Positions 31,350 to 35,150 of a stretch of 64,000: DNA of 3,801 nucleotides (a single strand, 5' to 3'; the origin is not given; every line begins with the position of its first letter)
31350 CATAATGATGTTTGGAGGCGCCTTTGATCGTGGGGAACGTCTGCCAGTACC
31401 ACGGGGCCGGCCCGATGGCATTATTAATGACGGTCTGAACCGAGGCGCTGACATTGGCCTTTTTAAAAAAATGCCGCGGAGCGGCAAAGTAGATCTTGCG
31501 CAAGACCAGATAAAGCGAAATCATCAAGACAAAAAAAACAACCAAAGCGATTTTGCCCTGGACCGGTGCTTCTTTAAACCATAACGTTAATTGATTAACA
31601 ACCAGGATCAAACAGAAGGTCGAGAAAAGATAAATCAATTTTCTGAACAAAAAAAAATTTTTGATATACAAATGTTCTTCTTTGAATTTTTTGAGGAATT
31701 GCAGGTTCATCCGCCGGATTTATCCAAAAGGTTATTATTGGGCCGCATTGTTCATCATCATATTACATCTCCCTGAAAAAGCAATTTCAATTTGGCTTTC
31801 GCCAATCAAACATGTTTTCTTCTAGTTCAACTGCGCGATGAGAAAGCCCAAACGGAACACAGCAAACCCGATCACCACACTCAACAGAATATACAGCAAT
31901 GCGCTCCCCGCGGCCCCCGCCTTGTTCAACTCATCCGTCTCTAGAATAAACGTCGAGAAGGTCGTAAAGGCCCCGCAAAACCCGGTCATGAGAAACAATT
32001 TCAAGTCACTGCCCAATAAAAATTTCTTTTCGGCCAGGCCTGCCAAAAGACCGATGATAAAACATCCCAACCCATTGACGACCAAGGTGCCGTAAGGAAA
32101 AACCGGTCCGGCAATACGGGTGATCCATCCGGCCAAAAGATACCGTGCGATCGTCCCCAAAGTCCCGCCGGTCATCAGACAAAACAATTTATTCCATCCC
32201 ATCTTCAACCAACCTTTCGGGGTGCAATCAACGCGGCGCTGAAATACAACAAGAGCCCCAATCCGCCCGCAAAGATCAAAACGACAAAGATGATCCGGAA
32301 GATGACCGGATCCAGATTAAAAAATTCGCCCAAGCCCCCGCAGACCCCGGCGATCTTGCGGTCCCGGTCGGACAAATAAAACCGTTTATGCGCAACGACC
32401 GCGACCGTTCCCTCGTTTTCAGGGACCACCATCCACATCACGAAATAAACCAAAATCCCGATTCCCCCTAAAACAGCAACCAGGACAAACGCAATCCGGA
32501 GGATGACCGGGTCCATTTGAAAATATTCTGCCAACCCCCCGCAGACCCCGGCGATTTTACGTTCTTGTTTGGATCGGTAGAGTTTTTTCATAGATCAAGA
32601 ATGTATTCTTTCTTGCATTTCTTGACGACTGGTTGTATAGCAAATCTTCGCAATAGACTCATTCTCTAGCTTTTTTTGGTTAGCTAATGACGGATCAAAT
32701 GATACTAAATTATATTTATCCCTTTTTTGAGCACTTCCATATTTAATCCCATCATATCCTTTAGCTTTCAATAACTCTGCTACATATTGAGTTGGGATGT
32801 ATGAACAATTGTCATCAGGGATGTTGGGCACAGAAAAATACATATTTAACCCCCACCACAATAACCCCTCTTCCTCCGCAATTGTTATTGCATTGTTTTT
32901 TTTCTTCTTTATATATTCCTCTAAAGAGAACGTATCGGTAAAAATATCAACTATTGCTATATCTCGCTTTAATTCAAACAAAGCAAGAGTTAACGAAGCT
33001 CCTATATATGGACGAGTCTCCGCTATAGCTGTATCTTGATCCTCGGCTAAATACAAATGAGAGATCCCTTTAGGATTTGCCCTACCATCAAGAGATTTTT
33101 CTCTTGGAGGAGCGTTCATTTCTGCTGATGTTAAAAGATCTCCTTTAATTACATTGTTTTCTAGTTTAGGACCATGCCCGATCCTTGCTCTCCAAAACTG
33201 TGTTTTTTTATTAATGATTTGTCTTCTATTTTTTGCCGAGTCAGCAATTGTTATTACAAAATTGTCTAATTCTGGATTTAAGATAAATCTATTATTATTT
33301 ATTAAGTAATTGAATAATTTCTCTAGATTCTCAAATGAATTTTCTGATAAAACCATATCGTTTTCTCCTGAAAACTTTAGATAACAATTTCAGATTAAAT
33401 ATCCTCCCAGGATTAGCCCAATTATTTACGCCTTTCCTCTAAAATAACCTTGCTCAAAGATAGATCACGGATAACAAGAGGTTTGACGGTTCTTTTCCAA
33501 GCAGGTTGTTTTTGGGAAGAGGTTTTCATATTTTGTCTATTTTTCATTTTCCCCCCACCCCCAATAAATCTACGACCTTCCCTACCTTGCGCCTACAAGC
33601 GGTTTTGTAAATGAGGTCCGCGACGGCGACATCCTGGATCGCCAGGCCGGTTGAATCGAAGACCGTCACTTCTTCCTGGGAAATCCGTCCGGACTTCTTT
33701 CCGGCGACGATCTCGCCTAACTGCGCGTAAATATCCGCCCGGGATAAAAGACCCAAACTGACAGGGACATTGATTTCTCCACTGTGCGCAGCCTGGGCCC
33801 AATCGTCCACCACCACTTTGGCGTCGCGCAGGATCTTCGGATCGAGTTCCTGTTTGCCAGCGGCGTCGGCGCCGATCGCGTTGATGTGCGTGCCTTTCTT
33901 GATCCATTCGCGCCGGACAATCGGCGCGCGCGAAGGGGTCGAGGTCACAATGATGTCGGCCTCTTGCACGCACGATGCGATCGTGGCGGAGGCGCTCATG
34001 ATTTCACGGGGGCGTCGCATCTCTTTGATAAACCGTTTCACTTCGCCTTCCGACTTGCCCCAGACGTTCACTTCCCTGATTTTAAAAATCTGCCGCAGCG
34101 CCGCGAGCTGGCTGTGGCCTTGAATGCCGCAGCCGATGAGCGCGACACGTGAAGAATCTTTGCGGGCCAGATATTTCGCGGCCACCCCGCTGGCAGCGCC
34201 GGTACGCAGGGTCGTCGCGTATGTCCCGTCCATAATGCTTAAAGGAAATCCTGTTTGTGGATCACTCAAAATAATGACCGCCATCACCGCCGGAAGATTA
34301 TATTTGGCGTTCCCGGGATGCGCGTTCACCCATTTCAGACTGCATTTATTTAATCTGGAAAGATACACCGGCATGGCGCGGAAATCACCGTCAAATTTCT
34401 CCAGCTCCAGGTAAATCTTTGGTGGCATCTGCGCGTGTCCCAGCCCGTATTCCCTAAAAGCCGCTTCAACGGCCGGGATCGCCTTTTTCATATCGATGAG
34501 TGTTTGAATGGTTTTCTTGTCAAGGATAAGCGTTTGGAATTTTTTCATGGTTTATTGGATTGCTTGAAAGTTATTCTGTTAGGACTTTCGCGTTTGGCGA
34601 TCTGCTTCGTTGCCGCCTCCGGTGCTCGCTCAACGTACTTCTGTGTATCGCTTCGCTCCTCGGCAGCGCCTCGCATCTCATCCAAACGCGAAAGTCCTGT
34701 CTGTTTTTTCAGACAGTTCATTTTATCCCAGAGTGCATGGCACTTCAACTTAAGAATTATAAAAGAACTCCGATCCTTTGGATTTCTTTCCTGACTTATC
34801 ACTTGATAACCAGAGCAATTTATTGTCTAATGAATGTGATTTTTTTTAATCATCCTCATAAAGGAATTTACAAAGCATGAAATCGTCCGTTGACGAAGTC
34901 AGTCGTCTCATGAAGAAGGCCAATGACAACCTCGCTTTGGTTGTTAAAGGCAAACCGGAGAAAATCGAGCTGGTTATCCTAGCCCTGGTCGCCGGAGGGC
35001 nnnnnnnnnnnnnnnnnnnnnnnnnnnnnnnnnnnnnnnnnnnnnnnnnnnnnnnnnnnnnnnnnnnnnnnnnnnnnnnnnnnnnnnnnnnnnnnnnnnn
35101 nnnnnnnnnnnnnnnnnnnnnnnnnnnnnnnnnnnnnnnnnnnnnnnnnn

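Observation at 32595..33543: Orphan RES-domain toxin gene as a single-gene AT-rich insertion between ocd and pspC-crcB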

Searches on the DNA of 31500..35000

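Call 25: search_rna_families(source=window, start=31500, end=35000, threshold=evalue, max_evalue=5)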
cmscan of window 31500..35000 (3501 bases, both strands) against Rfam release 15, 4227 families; matches with E-value up to 5: 1.
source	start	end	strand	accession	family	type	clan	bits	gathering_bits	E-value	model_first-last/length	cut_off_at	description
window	32846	32951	+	RF02706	TeloSII_ncR30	Gene; sRNA;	-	15.3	86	2.5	1-226/226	no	TeloSII non coding RNA 30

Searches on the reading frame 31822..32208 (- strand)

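Call 3: search_protein_families(library=pfam, proteins=[window:31822-32208:-], max_evalue=1)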
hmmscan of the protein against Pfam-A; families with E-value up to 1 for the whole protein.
window:31822-32208:- (128 aa): 1 family
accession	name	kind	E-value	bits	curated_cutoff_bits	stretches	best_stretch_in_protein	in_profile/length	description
PF02537.21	CRCB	-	1.3e-28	99.8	32.9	1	10-122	2-103/103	CrcB-like protein, Camphor Resistance (CrcB)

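Call 4: search_protein_families(library=ncbifam, proteins=[window:31822-32208:-], max_evalue=1)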
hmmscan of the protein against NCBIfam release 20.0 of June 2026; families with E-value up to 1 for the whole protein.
window:31822-32208:- (128 aa): 32 families (the best 25 are shown)
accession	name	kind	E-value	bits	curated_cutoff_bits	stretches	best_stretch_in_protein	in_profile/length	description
NF010791.0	PRK14195.1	equivalog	3.9e-31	108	129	1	6-124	2-120/125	fluoride efflux transporter CrcB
TIGR00494.1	crcB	equivalog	2.5e-28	98.8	80.45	1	12-125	4-117/117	fluoride efflux transporter CrcB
NF010802.0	PRK14206.1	equivalog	8.5e-25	87.3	140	1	10-125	5-122/131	fluoride efflux transporter CrcB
NF010824.0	PRK14228.1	equivalog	1e-23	83.8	99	1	13-127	12-121/122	fluoride efflux transporter CrcB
NF010805.0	PRK14209.1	equivalog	2.4e-22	79.5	125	1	8-121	5-115/124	fluoride efflux transporter CrcB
NF010799.0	PRK14203.1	equivalog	9.8e-22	77.4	129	1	8-126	8-128/132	fluoride efflux transporter CrcB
NF010792.0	PRK14196.1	equivalog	1.5e-21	76.8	125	1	6-126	3-122/127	fluoride efflux transporter CrcB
NF010794.0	PRK14198.1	equivalog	9.3e-21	74.6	125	1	11-122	7-118/125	fluoride efflux transporter CrcB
NF010828.0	PRK14232.1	equivalog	5.4e-20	71.6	118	1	11-127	6-117/120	fluoride efflux transporter CrcB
NF010807.0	PRK14211.1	equivalog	1.6e-18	66.9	126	1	12-124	7-112/114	fluoride efflux transporter CrcB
NF010830.0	PRK14234.1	equivalog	1.4e-17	64.2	111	1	10-124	7-121/124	fluoride efflux transporter CrcB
NF010820.0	PRK14224.1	equivalog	5.1e-17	61.9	105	1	6-115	9-112/126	fluoride efflux transporter CrcB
NF010829.0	PRK14233.1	equivalog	1e-16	61.3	128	1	11-121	9-121/133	fluoride efflux transporter CrcB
NF010796.0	PRK14200.1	equivalog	1.3e-16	61.1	144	1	11-122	10-121/127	fluoride efflux transporter CrcB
NF010801.0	PRK14205.1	equivalog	4.9e-16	59.4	119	1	11-124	7-115/118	fluoride efflux transporter CrcB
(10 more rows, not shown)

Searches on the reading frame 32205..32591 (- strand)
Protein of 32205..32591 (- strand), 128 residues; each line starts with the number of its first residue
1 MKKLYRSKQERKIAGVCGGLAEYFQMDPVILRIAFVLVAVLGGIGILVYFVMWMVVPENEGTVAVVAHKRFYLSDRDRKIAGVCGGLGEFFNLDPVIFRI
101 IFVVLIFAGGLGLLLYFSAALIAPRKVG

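Call 3: search_protein_families(library=pfam, proteins=[window:32205-32591:-], max_evalue=1)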
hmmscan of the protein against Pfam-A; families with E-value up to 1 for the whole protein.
window:32205-32591:- (128 aa): 4 families
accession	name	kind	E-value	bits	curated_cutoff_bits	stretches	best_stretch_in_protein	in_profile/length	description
PF04024.17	PspC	-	3.3e-49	164.9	25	2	2-58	1-57/58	PspC domain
PF04400.18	NqrM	-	0.00087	19.5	22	0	10-21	5-16/43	(Na+)-NQR maturation NqrM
PF11780.13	DUF3318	-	0.27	11.5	25.9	0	13-41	83-111/141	Protein of unknown function (DUF3318)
PF07850.20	Renin_r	-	0.34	11.4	27.8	0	22-60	27-65/79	Renin receptor-like transmembrane spanning segment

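Call 4: search_protein_families(library=ncbifam, proteins=[window:32205-32591:-], max_evalue=1)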
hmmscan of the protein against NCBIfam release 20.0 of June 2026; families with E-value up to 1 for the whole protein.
window:32205-32591:- (128 aa): 8 families
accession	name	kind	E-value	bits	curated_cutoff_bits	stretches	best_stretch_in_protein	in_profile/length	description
TIGR02978.1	phageshock_pspC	equivalog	7.2e-29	100.1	104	2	2-59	2-61/121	envelope stress response membrane protein PspC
NF007973.0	PRK10697.1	equivalog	4.5e-14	52.4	136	2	2-58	8-66/119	envelope stress response membrane protein PspC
NF005561.0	PRK07234.1-1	equivalog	0.022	13.5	718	0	61-108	175-221/569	putative monovalent cation/H+ antiporter subunit D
NF040783.1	DVU0150_fam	equivalog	0.03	14.7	70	0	77-111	40-74/99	DVU0150 family protein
NF045534.1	small_EYxxD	equivalog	0.032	13.9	29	1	34-53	9-28/37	EYxxD motif small membrane protein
TIGR04561.1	membra_charge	hypoth_equivalog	0.04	14.1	30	1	96-126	12-42/82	TIGR04561 family membrane protein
NF010812.0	PRK14216.1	equivalog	0.072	13.2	128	0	69-100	61-94/132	fluoride efflux transporter CrcB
TIGR00933.1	2a38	subfamily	0.75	8.8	331.15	0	31-72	45-89/391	TrkH family potassium uptake protein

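Call 46: find_encoding_contigs(protein=window:32205-32591:-, flank=4000, max_places=10)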
Protein window:32205-32591:- (128 aa): 2 contigs read that carry it; 1 place shown.
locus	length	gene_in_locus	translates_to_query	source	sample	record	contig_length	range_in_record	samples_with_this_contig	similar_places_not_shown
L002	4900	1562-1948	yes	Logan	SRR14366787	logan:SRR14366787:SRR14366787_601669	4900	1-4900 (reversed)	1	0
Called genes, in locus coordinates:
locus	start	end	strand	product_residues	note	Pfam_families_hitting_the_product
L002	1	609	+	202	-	?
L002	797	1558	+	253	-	PF08808:RES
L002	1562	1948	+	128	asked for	PF04024:PspC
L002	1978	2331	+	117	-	PF02537:CRCB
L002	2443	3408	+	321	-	-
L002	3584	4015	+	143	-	PF14534:DUF4440 (weak)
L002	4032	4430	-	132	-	PF04355:BamE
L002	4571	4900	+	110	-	?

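Call 68: find_homologous_proteins(query=window:32205-32591:-, max_evalue=1e-10)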
Query window:32205-32591:- (128 aa): 2682 proteins with E <= 1e-10 among 3779 candidates; the best 120 are listed.
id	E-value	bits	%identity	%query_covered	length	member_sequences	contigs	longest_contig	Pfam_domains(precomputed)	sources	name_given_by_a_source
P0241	5.3e-76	271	100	100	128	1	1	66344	PF04024.18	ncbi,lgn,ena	-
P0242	7.6e-50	186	68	99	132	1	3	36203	PF04024.18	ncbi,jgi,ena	-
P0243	1.5e-49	185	50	100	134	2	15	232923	PF04024.18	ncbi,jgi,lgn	ncbi:MAG TPA: PspC domain-containing protein [Burkholderiales bacterium]|jgi:phage shock protein Psp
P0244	3.8e-49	184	66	100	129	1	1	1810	PF04024.18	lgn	-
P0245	2.1e-48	181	66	99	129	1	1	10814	PF04024.18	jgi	-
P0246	8.0e-48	179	65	98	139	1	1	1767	PF04024.18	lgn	-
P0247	9.7e-48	179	66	100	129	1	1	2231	PF04024.18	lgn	-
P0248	2.3e-47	178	64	100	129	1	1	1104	PF04024.18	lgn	-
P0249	2.9e-47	178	66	98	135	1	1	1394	PF04024.18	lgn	-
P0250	9.8e-47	176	65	99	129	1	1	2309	PF04024.18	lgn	-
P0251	4.2e-46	174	65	99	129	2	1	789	PF04024.18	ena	-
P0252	5.9e-46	173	61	100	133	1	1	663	PF04024.18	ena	-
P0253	7.6e-46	173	65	98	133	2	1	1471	PF04024.18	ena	-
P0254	2.6e-45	171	62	98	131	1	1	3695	PF04024.18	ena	-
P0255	6.7e-45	170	62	100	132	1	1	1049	PF04024.18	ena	-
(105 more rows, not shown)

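Call 69: find_encoding_contigs(protein=P0242, flank=4000, max_places=3)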
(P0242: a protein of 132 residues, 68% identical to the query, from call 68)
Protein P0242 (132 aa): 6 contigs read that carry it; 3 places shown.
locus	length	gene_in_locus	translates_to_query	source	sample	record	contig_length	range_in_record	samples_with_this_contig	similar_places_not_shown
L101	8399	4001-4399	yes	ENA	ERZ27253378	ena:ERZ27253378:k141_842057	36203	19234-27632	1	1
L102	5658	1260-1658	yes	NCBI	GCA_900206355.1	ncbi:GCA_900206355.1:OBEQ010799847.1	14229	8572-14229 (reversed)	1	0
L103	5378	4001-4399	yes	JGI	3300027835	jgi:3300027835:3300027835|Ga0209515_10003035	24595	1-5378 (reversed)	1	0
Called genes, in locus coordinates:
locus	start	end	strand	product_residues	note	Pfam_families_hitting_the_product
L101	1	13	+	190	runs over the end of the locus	PF01467:CTP_transf_like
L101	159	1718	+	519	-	PF02878:PGM_PMM_I, PF02879:PGM_PMM_II, PF02880:PGM_PMM_III, PF00408:PGM_PMM_IV (weak)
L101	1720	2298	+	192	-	PF01553:Acyltransferase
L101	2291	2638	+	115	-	-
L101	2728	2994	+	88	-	-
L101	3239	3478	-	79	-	-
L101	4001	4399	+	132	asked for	PF04024:PspC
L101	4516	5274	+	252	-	PF22497:DUF6989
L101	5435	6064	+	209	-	PF01625:PMSR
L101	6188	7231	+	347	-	PF01734:Patatin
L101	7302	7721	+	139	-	PF07291:MauE, PF07681:DoxX (weak)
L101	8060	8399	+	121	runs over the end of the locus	-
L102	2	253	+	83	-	?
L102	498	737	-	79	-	-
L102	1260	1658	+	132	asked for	PF04024:PspC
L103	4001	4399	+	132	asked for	PF04024:PspC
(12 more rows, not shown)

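Call 70: find_encoding_contigs(protein=P0245, flank=4000, max_places=2)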
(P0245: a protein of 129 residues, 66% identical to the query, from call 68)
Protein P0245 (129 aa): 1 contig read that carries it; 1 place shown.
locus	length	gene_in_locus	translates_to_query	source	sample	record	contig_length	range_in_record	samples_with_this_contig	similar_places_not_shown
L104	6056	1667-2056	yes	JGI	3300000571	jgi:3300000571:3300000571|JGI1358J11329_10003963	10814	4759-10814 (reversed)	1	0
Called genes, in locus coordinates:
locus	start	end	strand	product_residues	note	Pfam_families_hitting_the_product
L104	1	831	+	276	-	?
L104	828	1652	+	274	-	PF00378:ECH_1, PF16113:ECH_2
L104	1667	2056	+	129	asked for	PF04024:PspC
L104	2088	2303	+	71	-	-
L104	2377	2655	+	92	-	-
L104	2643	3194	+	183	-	PF13527:Acetyltransf_9 (faint), PF00583:Acetyltransf_1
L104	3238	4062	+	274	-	PF01040:UbiA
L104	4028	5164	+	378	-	PF21508:MenC_N, PF13378:MR_MLE_C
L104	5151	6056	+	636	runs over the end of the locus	PF13432:TPR_16 (faint), PF07719:TPR_2 (faint), PF13431:TPR_17 (faint), PF00515:TPR_1 (weak), PF13414:TPR_11, PF00515:TPR_1, PF13424:TPR_12 (weak), PF13371:TPR_9 (weak), +6 more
